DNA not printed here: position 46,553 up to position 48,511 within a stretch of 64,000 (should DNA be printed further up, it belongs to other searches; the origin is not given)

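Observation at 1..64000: About 20 GT-C-fold membrane glycosyltransferase genes in 64 kb: an outsized extracytoplasmic glycosylation island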

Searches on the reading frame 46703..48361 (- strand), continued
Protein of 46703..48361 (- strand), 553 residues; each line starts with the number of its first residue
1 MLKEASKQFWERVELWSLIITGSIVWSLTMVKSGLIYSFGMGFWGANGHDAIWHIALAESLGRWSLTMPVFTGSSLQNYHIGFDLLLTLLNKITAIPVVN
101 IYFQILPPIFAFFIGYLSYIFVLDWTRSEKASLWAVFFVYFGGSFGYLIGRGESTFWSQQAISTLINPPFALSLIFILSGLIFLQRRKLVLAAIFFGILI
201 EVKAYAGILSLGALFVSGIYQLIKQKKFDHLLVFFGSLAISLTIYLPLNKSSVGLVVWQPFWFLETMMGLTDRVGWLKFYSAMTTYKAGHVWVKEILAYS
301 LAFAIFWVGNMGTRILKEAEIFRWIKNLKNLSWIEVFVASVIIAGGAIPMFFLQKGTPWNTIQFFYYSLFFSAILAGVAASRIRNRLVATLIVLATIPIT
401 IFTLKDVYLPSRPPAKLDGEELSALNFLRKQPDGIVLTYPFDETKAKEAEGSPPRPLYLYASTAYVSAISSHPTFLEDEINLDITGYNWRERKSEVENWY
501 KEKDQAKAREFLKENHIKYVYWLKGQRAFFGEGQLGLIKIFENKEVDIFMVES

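Call 100: fold_search(model_id=the predicted structure, library=pdb)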
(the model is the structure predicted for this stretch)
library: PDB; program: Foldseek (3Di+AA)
matches with E <= 10: 210; with E <= 0.001: 15
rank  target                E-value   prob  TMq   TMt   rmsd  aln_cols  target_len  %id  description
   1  9n9j_I                3.8e-08  1.00  0.50  0.41  15.2       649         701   10  Structure of a GRP94 folding intermediate engaged with a CCDC134- and FKBP11-bound secretory translocon (released 2025-11-19)
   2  8age_A                7.0e-08  1.00  0.55  0.48  11.5       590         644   14  Structure of yeast oligosaccharylransferase complex with acceptor peptide bound (released 2022-12-07)
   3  7oci_F                1.5e-07  1.00  0.51  0.45  12.6       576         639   14  Cryo-EM structure of yeast Ost6p containing oligosaccharyltransferase complex (released 2022-02-16)
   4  8agb_A                1.7e-07  1.00  0.54  0.48  11.8       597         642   14  Structure of yeast oligosaccharylransferase complex with lipid-linked oligosaccharide bound (released 2022-12-07)
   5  7e9s_A                4.1e-07  1.00  0.51  0.35  14.2       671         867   13  Archaeal oligosaccharyltransferase AglB from Archaeoglobus fulgidus in complex with an inhibitory peptide and a dolich (released 2021-09-08)
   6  6ftg_5                4.7e-07  1.00  0.52  0.46  15.3       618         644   11  Subtomogram average of OST-containing ribosome-translocon complexes from canine rough microsomal membranes (released 2018-03-21)
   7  3wak                  6.3e-07  1.00  0.49  0.33  14.4       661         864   12  Crystal structure of the Archaeoglobus fulgidus oligosaccharyltransferase (O29867_ARCFU) in the apo form (released 2013-10-30)
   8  5gmy_A                9.3e-07  1.00  0.50  0.35  14.2       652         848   13  Crystal structure of the Archaeoglobus fulgidus oligosaccharyltransferase (O29867_ARCFU) tethered with an acceptor pep (released 2017-02-01)
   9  5ogl_A                4.2e-06  1.00  0.47  0.38  15.8       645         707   11  Structure of bacterial oligosaccharyltransferase PglB in complex with an acceptor peptide and an lipid-linked oligosac (released 2017-10-25)
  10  3rce_A                5.0e-06  1.00  0.49  0.41  11.1       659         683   11  Bacterial oligosaccharyltransferase PglB (released 2011-06-15)
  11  7zlh_A                5.0e-06  1.00  0.43  0.38  11.2       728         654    9  Cryo-EM structure of C-mannosyltransferase CeDPY19, in apo state, bound to CMT2-Fab and anti-Fab nanobody (released 2023-01-11)
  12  6gxc_A                5.7e-06  1.00  0.48  0.39  15.1       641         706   11  Bacterial oligosaccharyltransferase PglB in complex with an inhibitory peptide and a reactive lipid-linked oligosaccha (released 2018-11-14)
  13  7zli_A                1.1e-05  1.00  0.50  0.44  12.7       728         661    9  Cryo-EM structure of C-mannosyltransferase CeDPY19, in complex with Dol25-P-Man and bound to CMT2-Fab and anti-Fab nan (released 2023-01-11)
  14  7zlg_A                4.5e-05  1.00  0.49  0.43  12.4       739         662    9  Cryo-EM structure of C-mannosyltransferase CeDPY19, in complex with acceptor peptide and bound to CMT2-Fab and anti-Fa (released 2023-01-11)
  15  6w98_A                4.5e-05  1.00  0.50  0.25   7.9       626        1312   14  Single-Particle Cryo-EM Structure of Arabinofuranosyltransferase AftD from Mycobacteria (released 2020-05-13)
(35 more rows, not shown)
